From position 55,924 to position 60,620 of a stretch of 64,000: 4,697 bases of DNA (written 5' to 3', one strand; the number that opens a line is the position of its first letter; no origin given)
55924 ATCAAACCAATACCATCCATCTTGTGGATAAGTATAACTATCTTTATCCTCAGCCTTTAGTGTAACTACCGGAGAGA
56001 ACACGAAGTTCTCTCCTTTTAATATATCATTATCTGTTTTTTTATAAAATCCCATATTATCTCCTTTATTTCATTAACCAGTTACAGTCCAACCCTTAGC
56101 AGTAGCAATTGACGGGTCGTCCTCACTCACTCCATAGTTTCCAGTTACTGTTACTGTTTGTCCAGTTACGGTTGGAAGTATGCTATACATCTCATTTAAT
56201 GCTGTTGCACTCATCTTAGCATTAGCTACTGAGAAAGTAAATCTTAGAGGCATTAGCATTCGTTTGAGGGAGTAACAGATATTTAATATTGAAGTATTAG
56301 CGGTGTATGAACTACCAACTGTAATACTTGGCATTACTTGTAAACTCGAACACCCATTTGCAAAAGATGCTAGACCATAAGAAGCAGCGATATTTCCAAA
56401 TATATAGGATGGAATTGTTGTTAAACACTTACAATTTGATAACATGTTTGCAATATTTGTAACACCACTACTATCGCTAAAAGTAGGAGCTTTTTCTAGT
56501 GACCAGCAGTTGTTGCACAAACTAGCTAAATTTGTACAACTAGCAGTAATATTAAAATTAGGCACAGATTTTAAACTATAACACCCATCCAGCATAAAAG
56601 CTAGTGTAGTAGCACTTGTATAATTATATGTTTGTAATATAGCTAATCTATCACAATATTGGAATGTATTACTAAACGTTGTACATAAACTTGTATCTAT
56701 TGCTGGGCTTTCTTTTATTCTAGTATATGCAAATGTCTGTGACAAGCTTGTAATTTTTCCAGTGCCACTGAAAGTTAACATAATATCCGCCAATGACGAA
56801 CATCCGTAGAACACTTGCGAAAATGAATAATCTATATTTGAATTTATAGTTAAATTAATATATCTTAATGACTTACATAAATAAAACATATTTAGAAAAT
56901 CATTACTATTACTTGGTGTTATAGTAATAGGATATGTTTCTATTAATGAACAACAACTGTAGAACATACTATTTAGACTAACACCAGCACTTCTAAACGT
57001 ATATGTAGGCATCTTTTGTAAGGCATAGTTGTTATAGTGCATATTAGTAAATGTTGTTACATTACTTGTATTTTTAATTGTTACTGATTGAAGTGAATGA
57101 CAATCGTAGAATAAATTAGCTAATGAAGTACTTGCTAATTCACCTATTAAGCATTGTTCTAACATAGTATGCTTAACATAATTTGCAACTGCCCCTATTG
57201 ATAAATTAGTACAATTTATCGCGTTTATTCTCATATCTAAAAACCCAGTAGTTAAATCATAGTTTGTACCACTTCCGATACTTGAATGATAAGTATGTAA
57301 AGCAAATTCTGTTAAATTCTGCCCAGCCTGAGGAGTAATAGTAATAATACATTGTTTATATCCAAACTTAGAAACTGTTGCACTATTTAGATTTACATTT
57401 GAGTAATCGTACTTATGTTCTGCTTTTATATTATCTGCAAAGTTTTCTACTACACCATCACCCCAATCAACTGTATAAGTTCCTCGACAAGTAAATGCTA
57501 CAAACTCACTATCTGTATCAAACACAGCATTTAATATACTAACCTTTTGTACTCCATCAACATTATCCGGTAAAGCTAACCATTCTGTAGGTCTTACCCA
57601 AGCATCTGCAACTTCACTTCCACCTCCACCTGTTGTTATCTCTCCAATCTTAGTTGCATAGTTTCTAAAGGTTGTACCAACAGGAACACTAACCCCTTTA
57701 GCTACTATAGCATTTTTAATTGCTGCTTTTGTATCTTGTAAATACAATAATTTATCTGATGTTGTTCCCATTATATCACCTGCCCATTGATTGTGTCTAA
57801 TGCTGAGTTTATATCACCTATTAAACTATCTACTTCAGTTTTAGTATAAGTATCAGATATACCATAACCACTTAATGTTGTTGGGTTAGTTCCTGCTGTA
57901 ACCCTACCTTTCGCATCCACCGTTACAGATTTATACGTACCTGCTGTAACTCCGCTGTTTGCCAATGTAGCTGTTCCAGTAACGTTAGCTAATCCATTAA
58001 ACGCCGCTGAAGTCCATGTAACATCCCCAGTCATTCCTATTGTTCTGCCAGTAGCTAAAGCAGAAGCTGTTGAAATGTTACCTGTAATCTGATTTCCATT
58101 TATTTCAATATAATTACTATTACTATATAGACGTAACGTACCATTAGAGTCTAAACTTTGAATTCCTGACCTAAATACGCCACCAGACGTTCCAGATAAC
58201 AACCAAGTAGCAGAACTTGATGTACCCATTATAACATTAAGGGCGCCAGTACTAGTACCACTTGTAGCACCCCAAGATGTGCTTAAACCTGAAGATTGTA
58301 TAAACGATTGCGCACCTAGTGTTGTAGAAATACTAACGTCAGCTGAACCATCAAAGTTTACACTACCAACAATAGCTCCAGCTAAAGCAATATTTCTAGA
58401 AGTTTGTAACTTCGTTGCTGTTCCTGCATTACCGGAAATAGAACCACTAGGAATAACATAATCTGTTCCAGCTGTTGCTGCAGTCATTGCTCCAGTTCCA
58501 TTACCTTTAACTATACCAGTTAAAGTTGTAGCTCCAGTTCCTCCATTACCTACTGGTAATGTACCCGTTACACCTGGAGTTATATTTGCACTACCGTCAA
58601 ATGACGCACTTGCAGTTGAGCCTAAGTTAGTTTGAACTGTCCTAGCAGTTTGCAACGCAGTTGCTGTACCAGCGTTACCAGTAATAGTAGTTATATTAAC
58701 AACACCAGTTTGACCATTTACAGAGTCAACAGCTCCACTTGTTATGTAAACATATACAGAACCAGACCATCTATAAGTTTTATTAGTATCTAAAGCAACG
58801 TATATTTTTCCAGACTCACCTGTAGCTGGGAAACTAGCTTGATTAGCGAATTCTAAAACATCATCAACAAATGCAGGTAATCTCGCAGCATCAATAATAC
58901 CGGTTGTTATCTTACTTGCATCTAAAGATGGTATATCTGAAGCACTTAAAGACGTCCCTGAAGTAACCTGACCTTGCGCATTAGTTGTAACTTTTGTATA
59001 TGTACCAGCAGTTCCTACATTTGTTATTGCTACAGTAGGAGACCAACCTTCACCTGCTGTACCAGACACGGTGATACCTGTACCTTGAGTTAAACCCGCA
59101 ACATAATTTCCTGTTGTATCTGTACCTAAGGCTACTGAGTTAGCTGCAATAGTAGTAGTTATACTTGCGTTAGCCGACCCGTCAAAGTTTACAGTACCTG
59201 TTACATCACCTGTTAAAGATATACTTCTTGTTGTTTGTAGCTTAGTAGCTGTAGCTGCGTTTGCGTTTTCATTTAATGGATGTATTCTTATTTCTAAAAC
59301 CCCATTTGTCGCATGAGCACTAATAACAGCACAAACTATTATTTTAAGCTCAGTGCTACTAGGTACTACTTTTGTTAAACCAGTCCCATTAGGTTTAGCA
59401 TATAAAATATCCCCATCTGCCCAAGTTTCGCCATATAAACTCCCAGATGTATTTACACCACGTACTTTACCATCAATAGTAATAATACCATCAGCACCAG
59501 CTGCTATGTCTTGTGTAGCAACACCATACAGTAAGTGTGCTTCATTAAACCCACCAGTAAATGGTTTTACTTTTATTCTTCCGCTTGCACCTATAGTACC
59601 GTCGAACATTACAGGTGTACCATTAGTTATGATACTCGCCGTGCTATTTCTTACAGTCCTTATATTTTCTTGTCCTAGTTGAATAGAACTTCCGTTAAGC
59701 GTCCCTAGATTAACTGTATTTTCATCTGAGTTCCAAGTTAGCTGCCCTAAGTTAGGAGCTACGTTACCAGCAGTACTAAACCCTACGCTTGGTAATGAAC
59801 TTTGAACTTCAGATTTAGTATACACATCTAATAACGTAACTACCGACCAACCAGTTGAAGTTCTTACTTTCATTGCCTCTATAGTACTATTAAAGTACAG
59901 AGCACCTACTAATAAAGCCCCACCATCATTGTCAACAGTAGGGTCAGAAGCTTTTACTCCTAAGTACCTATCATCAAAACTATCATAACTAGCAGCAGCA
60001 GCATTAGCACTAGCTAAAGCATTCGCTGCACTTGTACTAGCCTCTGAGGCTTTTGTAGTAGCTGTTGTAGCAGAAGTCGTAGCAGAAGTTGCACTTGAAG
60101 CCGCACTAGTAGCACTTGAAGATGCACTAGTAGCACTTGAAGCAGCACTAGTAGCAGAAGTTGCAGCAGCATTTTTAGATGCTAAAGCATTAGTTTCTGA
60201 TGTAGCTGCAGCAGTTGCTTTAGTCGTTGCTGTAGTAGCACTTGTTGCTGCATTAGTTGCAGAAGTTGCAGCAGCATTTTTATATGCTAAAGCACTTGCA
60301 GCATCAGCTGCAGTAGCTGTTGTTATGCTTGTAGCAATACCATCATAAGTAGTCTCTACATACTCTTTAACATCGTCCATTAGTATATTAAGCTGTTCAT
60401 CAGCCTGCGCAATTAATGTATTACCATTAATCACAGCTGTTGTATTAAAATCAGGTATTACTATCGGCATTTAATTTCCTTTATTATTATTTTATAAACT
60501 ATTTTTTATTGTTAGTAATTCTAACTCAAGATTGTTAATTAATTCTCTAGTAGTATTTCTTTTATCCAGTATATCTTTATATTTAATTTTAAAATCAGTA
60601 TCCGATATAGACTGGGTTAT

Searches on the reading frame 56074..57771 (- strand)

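Call 22: search_protein_families(library=phrogs, proteins=[window:56074-57771:-], max_evalue=0.00001)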
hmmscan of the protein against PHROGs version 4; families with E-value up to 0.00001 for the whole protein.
window:56074-57771:- (565 aa): 2 families
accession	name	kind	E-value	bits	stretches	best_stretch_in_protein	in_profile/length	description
phrog_9915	-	unknown function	6.8e-20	71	1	134-482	1152-1506/1813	-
phrog_22899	-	unknown function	2.9e-08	32.5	0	214-303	859-945/1857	-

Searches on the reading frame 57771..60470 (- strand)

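Call 22: search_protein_families(library=phrogs, proteins=[window:57771-60470:-], max_evalue=0.00001)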
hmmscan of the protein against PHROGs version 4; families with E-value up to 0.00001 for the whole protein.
window:57771-60470:- (899 aa): 21 families
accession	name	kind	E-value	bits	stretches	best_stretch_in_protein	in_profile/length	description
phrog_5181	-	unknown function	2.2e-49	169.4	4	836-883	185-232/763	-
phrog_7389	-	tail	1.9e-41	143.5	4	777-862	319-403/732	tail fiber protein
phrog_3018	-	head and packaging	3.3e-36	126.1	4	495-649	12-144/341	head decoration protein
phrog_38058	-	tail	2.4e-32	113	2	118-212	422-516/708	tail fiber protein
phrog_35823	-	unknown function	3.5e-22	79.3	1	46-210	131-294/1152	-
phrog_22284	-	tail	2.4e-20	73.2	2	128-210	638-720/1236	tail fiber protein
phrog_38759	-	unknown function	3e-20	73.3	2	799-861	59-120/920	-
phrog_15439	-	other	1e-18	69.3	1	524-582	55-113/290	peptidase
phrog_697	-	head and packaging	9.8e-16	57.3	2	794-887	81-182/2079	structural protein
phrog_8378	-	tail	2e-14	53.4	2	399-445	330-376/1446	tail fiber protein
phrog_356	-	tail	2.1e-14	53.9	1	400-509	153-262/924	minor tail protein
phrog_29482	-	unknown function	7.5e-14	52.5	1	52-211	94-257/477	-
phrog_24573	-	unknown function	1.1e-12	47.9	1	799-882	355-437/780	-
phrog_11011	-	tail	2.3e-12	46.6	1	399-584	526-666/1291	long tail fiber protein distal subunit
phrog_23820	-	tail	3.2e-12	47.9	1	402-456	48-100/221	tail fiber protein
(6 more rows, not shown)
